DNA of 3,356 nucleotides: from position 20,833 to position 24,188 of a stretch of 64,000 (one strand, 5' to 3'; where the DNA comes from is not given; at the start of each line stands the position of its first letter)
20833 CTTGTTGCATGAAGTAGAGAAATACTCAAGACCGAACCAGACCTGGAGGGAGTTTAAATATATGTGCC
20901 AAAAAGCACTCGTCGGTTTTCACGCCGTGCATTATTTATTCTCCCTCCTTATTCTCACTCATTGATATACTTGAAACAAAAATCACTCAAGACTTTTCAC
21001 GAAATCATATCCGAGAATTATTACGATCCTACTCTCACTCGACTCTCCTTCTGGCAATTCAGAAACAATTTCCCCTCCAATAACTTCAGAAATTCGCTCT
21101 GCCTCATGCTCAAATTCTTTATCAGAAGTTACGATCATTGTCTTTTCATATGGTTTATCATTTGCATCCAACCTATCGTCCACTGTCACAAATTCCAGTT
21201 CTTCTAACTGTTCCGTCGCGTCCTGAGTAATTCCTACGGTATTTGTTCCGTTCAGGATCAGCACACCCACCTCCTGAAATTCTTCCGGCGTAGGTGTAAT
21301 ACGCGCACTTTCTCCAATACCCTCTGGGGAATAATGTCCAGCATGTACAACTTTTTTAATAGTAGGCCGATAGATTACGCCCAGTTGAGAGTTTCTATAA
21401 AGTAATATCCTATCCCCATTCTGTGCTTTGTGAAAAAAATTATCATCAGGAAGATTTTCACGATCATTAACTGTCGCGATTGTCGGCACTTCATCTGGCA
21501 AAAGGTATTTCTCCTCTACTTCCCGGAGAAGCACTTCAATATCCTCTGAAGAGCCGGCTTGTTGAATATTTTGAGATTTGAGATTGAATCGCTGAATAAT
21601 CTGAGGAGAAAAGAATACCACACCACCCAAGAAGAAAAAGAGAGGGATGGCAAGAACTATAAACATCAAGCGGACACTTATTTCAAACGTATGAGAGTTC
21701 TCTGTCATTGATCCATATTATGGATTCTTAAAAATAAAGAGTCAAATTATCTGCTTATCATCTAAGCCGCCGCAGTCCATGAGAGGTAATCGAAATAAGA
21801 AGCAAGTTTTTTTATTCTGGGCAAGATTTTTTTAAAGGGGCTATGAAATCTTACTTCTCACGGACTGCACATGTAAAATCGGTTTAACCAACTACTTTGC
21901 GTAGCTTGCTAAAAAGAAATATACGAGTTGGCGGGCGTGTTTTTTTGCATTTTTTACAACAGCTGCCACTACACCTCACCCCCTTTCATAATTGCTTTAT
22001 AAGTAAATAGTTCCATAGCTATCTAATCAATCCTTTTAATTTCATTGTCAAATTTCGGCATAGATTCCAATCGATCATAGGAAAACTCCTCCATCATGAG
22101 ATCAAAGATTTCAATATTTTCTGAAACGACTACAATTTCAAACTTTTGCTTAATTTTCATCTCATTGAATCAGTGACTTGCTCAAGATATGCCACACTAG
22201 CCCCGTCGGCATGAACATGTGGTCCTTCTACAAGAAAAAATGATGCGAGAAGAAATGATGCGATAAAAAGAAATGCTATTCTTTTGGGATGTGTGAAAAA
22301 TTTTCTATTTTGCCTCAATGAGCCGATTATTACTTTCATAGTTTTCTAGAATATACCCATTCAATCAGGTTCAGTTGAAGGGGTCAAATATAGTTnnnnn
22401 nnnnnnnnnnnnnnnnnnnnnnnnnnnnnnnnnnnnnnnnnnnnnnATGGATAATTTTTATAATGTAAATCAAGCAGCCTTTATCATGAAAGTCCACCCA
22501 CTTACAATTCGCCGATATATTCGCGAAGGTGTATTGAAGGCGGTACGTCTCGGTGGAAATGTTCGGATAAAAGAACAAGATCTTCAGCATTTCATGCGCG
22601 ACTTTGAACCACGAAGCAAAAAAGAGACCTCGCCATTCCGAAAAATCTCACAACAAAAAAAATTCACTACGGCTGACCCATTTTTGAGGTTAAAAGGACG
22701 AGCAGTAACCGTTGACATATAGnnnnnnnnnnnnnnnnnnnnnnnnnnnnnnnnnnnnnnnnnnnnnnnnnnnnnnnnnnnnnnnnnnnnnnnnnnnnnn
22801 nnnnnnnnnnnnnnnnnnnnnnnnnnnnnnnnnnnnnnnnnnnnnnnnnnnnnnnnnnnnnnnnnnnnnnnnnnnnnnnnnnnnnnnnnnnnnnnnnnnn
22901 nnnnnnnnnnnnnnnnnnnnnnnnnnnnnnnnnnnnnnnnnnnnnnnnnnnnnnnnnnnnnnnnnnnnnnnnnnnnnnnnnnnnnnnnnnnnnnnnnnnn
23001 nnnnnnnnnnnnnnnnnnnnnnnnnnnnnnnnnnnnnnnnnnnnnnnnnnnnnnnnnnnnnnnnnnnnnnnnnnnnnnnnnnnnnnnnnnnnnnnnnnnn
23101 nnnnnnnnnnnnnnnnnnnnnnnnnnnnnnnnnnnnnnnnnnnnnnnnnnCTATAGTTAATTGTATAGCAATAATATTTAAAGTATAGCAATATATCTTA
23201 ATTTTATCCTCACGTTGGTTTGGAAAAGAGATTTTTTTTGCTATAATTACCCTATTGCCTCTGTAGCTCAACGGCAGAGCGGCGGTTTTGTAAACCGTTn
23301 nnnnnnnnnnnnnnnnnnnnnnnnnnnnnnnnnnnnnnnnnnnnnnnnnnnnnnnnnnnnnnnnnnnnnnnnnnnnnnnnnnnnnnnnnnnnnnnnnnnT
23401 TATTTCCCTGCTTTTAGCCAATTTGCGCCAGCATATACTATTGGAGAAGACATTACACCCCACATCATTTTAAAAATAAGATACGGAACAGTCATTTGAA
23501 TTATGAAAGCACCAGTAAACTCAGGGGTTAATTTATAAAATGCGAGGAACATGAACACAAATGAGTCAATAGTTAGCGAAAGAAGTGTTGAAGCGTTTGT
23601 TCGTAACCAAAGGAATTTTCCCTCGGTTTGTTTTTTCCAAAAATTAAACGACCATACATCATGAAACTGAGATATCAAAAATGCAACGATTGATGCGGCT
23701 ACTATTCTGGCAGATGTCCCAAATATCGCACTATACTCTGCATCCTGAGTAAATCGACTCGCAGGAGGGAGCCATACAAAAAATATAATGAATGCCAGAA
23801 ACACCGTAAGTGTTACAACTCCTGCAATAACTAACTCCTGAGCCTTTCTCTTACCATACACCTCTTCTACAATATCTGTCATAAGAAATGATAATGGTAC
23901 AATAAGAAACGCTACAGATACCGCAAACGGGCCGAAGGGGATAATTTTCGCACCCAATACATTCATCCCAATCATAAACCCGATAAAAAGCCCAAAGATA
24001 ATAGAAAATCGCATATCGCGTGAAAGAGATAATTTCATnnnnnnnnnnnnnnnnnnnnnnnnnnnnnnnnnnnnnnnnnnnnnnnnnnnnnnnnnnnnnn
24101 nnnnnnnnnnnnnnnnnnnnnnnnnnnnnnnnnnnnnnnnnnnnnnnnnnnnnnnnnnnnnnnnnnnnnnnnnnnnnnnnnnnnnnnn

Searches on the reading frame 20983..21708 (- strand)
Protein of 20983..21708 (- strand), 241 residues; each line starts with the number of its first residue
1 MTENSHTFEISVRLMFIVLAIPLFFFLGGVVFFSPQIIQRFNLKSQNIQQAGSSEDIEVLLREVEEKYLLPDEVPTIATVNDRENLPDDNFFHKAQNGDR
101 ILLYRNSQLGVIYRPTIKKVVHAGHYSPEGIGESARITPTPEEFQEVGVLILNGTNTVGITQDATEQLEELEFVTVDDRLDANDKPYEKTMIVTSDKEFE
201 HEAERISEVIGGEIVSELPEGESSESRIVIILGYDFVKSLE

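Call 10: search_protein_families(library=pfam, proteins=[window:20983-21708:-], max_evalue=0.01)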
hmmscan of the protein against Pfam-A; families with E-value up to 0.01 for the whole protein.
window:20983-21708:- (241 aa): 1 family
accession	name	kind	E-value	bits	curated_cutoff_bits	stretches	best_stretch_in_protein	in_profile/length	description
PF13399.11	LytR_C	-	4.7e-09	37.5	22.2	1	147-236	2-86/86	LytR cell envelope-related transcriptional attenuator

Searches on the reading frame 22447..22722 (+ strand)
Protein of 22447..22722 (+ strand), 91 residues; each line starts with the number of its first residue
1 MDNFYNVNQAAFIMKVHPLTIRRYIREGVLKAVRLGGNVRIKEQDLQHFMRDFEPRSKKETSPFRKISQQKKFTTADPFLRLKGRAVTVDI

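Call 10: search_protein_families(library=pfam, proteins=[window:22447-22722:+], max_evalue=0.01)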
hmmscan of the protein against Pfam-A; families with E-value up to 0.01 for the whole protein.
window:22447-22722:+ (91 aa): 3 families
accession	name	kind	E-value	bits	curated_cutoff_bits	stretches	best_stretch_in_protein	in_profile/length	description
PF12728.13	HTH_17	-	1.2e-10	41.9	27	1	4-51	1-48/51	Helix-turn-helix domain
PF00376.29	MerR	-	0.0013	18.9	28.2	1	9-40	4-36/38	MerR family regulatory protein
PF13411.12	MerR_1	-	0.0024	18.4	21.6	1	5-40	1-36/69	MerR HTH family regulatory protein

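Call 51: search_protein_families(library=phrogs, proteins=[window:22447-22722:+], max_evalue=0.01)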
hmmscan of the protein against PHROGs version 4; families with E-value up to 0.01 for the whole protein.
window:22447-22722:+ (91 aa): 8 families
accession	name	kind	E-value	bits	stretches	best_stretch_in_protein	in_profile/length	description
phrog_66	-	integration and excision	9.4e-09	36.4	1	1-71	90-161/412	excisionase and transcriptional regulator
phrog_33310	-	unknown function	1.5e-05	26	1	4-54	107-156/157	-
phrog_6401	-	DNA, RNA and nucleotide metabolism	0.00014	22.7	1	4-49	9-55/64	DNA binding protein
phrog_1840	-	integration and excision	0.00016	23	1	5-62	7-65/90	excisionase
phrog_10045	-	DNA, RNA and nucleotide metabolism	0.00075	20.3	1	7-49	23-66/74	HTH DNA binding protein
phrog_28156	-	unknown function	0.001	20.1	1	6-50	11-56/156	-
phrog_15534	-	DNA, RNA and nucleotide metabolism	0.0015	20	1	2-51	41-89/93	HTH DNA binding protein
phrog_2907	-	integration and excision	0.0063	17.9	1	7-39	9-46/117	excisionase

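Call 52: search_protein_families(library=padloc, proteins=[window:22447-22722:+], max_evalue=0.01)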
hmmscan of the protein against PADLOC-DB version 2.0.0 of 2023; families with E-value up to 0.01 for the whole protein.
window:22447-22722:+ (91 aa): 1 family
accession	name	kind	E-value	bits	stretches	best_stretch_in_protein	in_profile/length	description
PDLC04133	mad1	-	5e-09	34.3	1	2-52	3-53/60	mads_1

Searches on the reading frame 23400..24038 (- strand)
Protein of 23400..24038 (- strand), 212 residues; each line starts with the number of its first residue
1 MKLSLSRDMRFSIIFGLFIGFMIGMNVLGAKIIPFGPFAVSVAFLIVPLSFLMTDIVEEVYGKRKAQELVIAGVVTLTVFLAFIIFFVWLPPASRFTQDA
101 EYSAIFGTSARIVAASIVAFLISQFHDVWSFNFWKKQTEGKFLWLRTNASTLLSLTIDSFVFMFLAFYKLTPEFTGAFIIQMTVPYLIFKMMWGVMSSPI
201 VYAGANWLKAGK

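Call 10: search_protein_families(library=pfam, proteins=[window:23400-24038:-], max_evalue=0.01)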
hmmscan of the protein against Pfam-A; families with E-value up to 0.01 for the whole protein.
window:23400-24038:- (212 aa): 1 family
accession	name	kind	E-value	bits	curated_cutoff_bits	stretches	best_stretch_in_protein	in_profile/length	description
PF02592.20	Vut_1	-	7.1e-45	153.5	27.2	1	42-203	2-151/152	Putative vitamin uptake transporter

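Call 11: find_encoding_contigs(protein=window:23400-24038:-, flank=3000, max_places=10)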
Protein window:23400-24038:- (212 aa): 1 contig read that carries it; 1 place shown.
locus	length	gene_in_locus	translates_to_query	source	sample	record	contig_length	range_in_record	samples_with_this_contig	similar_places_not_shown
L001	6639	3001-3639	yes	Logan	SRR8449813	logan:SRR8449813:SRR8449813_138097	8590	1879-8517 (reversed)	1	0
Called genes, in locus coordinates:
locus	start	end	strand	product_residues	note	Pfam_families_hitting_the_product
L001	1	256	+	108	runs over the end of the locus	?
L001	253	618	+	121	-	-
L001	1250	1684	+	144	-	-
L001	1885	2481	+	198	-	-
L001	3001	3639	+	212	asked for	PF02592:Vut_1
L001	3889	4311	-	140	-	-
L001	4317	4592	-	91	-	PF12728:HTH_17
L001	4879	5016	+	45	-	-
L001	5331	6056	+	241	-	PF13399:LytR_C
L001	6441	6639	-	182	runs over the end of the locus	-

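Call 12: find_related_loci(query=window:23400-24038:-, collection=genome_contigs, flank=3000)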
Query window:23400-24038:- (212 aa) in genome_contigs; peptide patterns used: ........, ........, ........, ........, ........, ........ (x = any residue, [..] = any of these).
71 stretches matched a pattern; 9 encode a relative of the query (tblastn E <= 1e-3); 9 distinct loci.
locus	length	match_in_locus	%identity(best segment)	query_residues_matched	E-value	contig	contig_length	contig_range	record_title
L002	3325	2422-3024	45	10-210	6e-60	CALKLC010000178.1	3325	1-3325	MAG: uncultured Spirochaetales bacterium isolate R1_Bin_Bin_54_1 genome assembly, contig: c_000000222195, whole genome s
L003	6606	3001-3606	46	10-211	5e-59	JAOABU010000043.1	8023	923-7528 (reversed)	MAG: Spirochaetes bacterium isolate SKW186 k141_889051, whole genome shotgun sequence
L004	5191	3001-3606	45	10-211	4e-59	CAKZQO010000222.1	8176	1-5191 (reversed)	MAG TPA_asm: uncultured Spirochaeta sp. isolate SRR5214706_bin.118_CONCOCT_v1.1_MAG genome assembly, contig: ERZ1744544.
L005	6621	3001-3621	43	3-209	2e-57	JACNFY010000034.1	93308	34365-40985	MAG: Nanobdellati archaeon isolate NIOZ-UU113 NIOZ-UU_NODE_174_length_93308_cov_9.68316, whole genome shotgun sequence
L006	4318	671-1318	47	1-210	1e-56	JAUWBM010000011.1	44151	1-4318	MAG: Thermoplasmatota archaeon isolate CSMAG_1320 CSMAG_1320_k141_18146_length_44151_cov_16.9920, whole genome shotgun s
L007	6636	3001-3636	42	2-212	6e-54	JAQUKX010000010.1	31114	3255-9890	MAG: Patescibacteria group bacterium isolate STD1_117 NODE_2926_length_31114_cov_3.909543_Sandtown_D1, whole genome shot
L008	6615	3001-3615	42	8-212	1e-52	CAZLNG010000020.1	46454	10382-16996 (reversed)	MAG TPA_asm: uncultured Methanosarcinales archaeon isolate binchicken_co158_90 genome assembly, contig: NODE_677_length_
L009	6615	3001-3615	40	6-210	2e-50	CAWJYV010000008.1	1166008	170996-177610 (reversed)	MAG: uncultured Methanosarcinaceae archaeon isolate MFD03899.bin.1.101 genome assembly, contig: contig_4839, whole genom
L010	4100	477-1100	44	5-212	2e-49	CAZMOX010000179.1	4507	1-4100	MAG TPA_asm: uncultured Spirochaetales bacterium isolate binchicken_co9_203 genome assembly, contig: NODE_10245_length_4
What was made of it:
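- Tried and rejected: yhhQ-based loci from GTDB genomes (call 12).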

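Call 16: list_cluster_members(proteins=[window:23400-24038:-, window:14138-17839:+, window:46729-49341:-])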
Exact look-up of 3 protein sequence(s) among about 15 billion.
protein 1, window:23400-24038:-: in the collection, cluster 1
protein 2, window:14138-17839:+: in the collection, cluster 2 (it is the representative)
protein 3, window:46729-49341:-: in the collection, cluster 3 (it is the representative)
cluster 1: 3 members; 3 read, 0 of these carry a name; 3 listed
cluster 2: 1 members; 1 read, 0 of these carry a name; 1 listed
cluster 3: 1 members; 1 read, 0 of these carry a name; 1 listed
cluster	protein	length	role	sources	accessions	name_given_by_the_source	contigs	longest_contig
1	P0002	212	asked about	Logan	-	-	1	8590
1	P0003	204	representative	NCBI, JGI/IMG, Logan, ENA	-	-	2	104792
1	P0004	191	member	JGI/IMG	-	-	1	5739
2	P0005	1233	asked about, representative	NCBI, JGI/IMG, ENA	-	-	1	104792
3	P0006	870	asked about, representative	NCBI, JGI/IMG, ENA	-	-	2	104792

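Call 31: find_encoding_contigs(protein=P0004, flank=4000, max_places=10)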
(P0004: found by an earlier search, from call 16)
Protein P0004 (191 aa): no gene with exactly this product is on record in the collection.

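Call 33: find_homologous_proteins(query=window:23400-24038:-, max_evalue=1e-30)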
Query window:23400-24038:- (212 aa): 196 proteins with E <= 1e-30 among 597 candidates; the best 120 are listed.
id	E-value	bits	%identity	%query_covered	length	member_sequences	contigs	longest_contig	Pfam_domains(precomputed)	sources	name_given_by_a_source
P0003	7.9e-125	433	100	96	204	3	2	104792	PF02592.21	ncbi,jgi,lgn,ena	-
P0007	1.5e-101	357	76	98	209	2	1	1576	PF02592.21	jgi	-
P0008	2.3e-100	353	79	99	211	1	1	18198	PF02592.21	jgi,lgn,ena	-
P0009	1.9e-97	343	76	99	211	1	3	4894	PF02592.21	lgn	-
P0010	2.1e-97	343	75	99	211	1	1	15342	PF02592.21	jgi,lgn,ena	-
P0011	1.3e-96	341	74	99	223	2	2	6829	PF02592.21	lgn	-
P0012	2.4e-96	340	72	99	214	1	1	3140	PF02592.21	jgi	-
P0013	9.2e-96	338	77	97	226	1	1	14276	PF02592.21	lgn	-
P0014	1.1e-95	338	74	99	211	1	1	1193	PF02592.21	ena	-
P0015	1.2e-95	338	73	99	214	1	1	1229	PF02592.21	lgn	-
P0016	1.4e-95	337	74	99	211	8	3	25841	PF02592.21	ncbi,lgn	-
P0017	3.7e-95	336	74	99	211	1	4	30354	PF02592.21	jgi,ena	-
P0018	3.9e-95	336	75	98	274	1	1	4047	PF02592.21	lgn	-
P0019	4.2e-95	336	74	99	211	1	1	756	PF02592.21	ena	-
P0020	4.9e-95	336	74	99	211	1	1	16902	PF02592.21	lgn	-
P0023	1.9e-94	334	73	99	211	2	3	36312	PF02592.21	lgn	-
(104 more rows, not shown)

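Call 34: find_encoding_contigs(protein=P0008, flank=4000, max_places=3)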
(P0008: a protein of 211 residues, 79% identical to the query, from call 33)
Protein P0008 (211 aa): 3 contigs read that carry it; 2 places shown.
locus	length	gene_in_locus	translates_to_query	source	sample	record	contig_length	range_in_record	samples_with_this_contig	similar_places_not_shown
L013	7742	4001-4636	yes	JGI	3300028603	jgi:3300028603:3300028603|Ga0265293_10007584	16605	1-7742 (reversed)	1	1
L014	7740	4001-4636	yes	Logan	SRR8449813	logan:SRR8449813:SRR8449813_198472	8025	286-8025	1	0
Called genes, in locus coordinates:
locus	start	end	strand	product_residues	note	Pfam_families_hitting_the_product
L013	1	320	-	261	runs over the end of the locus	PF02673:BacA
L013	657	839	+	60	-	-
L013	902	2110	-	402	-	PF00188:CAP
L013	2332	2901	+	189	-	-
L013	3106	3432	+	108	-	-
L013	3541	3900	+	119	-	-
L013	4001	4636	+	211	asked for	PF02592:Vut_1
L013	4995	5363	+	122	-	-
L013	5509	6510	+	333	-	PF13354:Beta-lactamase2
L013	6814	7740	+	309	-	?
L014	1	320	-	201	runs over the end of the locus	?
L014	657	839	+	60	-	-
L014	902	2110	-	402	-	PF00188:CAP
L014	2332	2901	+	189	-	-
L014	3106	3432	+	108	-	-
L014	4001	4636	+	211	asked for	PF02592:Vut_1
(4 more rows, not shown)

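Call 35: find_encoding_contigs(protein=P0010, flank=4000, max_places=3)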
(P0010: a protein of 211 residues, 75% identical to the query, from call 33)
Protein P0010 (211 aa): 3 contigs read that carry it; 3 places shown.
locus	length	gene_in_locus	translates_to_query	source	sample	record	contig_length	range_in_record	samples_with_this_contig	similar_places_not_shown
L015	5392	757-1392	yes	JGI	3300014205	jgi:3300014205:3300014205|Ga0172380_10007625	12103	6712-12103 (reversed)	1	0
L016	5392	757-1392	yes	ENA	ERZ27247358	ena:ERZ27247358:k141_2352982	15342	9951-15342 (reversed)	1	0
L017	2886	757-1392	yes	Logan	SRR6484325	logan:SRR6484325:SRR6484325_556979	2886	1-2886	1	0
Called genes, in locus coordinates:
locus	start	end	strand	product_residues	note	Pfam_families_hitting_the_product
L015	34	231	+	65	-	-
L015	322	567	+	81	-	-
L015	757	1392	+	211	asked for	PF02592:Vut_1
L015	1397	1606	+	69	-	-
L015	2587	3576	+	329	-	PF13354:Beta-lactamase2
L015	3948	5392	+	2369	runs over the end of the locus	PF01344:Kelch_1 (faint), PF07646:Kelch_2 (faint), PF07734:FBA_1 (faint), PF24996:NANM (faint), PF25210:Kelch_FKB95 (faint), PF13964:Beta-prop_Calicin (weak), PF00041:fn3 (faint), PF16656:Pur_ac_phosph_N, +2 more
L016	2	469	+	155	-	?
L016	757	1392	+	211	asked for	PF02592:Vut_1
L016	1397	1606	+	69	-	-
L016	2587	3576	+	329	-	PF13354:Beta-lactamase2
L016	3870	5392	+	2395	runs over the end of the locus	PF01344:Kelch_1 (faint), PF07646:Kelch_2 (faint), PF24996:NANM (faint), PF25210:Kelch_FKB95 (faint), PF07734:FBA_1 (faint), PF13964:Beta-prop_Calicin (weak), PF00041:fn3 (faint), PF16656:Pur_ac_phosph_N, +2 more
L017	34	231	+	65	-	-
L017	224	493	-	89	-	-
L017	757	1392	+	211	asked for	PF02592:Vut_1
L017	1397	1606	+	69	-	-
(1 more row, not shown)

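Call 36: find_encoding_contigs(protein=P0013, flank=4000, max_places=3)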
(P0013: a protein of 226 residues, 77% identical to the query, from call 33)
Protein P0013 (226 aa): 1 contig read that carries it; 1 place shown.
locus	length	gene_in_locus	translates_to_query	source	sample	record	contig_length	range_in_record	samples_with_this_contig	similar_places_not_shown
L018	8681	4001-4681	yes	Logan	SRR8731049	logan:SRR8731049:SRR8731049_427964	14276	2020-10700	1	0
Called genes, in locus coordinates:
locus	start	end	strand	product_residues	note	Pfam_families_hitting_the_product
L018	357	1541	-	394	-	PF00188:CAP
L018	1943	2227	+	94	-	-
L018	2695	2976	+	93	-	-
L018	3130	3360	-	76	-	-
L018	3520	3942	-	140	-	-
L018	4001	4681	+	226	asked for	PF02592:Vut_1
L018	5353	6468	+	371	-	-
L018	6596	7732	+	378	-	-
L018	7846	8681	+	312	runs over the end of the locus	-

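Call 68: find_encoding_contigs(protein=P0016, flank=5000, max_places=2)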
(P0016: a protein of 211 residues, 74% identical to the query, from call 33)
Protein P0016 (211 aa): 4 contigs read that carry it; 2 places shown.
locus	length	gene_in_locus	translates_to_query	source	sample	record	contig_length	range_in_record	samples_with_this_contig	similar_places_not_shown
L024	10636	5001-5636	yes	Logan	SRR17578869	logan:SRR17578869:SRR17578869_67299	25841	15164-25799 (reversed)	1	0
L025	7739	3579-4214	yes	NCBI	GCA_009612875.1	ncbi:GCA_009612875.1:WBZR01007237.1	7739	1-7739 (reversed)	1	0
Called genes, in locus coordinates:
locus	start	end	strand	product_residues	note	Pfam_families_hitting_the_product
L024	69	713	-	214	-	PF01797:Y1_Tnp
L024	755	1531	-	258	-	PF02673:BacA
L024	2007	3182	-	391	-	PF00188:CAP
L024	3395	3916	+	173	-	-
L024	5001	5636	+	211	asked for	PF02592:Vut_1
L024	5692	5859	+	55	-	-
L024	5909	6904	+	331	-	PF13354:Beta-lactamase2, PF00768:Peptidase_S11 (weak)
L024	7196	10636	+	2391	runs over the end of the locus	PF01344:Kelch_1 (faint), PF07646:Kelch_2 (faint), PF13415:Beta-prop_FBX42 (faint), PF24996:NANM (faint), PF25210:Kelch_FKB95 (faint), PF13964:Beta-prop_Calicin (weak), PF00041:fn3 (faint), PF16656:Pur_ac_phosph_N, +2 more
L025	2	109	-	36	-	?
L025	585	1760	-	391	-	PF00188:CAP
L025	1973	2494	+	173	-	-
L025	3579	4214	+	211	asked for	PF02592:Vut_1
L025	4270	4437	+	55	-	-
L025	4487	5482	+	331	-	PF13354:Beta-lactamase2, PF00768:Peptidase_S11 (weak)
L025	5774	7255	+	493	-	-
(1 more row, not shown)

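Call 69: find_encoding_contigs(protein=P0017, flank=5000, max_places=2)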
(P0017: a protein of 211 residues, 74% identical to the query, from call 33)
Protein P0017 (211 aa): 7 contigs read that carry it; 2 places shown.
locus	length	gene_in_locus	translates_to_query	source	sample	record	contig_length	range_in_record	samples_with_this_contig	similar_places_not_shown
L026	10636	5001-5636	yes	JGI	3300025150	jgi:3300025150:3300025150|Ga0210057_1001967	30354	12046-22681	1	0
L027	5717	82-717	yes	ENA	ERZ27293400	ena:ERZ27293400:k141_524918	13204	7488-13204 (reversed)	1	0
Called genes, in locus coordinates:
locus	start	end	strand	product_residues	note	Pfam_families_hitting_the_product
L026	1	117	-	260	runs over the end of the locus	PF02673:BacA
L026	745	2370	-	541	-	PF00188:CAP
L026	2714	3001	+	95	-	-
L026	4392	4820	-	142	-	PF01371:Trp_repressor (weak)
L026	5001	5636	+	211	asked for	PF02592:Vut_1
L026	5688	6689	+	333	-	PF13354:Beta-lactamase2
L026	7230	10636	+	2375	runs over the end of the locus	PF01344:Kelch_1 (faint), PF07646:Kelch_2 (faint), PF13964:Beta-prop_Calicin (faint), PF00041:fn3 (faint), PF25059:FN3_DSCAM-DSCAML_C (faint), PF24681:Kelch_KLHDC2_KLHL20_DRC7, PF23376:Fn3_VIN3 (faint), PF16656:Pur_ac_phosph_N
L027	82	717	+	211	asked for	PF02592:Vut_1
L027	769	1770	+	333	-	PF13354:Beta-lactamase2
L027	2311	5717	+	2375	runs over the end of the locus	PF01344:Kelch_1 (faint), PF07646:Kelch_2 (faint), PF13964:Beta-prop_Calicin (faint), PF00041:fn3 (faint), PF25059:FN3_DSCAM-DSCAML_C (faint), PF24681:Kelch_KLHDC2_KLHL20_DRC7, PF23376:Fn3_VIN3 (faint), PF16656:Pur_ac_phosph_N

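Call 70: find_encoding_contigs(protein=P0023, flank=5000, max_places=2)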
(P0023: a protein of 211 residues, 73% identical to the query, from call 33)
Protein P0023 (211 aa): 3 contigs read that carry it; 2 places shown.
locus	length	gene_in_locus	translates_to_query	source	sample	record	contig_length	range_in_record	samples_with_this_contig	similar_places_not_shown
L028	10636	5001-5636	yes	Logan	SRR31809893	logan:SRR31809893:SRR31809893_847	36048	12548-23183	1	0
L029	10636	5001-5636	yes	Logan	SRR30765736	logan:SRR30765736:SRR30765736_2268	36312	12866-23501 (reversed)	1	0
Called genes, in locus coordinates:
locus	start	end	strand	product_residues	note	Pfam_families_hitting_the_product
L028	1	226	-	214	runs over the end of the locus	PF01797:Y1_Tnp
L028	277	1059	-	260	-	PF02673:BacA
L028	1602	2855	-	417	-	PF00188:CAP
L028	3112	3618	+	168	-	-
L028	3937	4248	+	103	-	-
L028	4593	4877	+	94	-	-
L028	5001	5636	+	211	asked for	PF02592:Vut_1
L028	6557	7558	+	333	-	PF13354:Beta-lactamase2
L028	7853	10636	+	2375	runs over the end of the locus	PF01344:Kelch_1 (faint), PF07646:Kelch_2 (faint), PF13964:Beta-prop_Calicin (faint), PF13418:Beta-prop_TYW4 (faint), PF00041:fn3 (faint), PF25059:FN3_DSCAM-DSCAML_C (faint), PF24681:Kelch_KLHDC2_KLHL20_DRC7 (weak), PF16656:Pur_ac_phosph_N, +1 more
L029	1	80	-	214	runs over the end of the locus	PF01797:Y1_Tnp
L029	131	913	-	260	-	PF02673:BacA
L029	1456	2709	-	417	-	PF00188:CAP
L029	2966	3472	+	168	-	-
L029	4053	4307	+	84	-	-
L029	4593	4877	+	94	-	-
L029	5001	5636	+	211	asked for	PF02592:Vut_1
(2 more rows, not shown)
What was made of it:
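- Tried and rejected: Six contig look-ups of yhhQ relatives at 74-79% identity (calls 34-36, 68-70).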
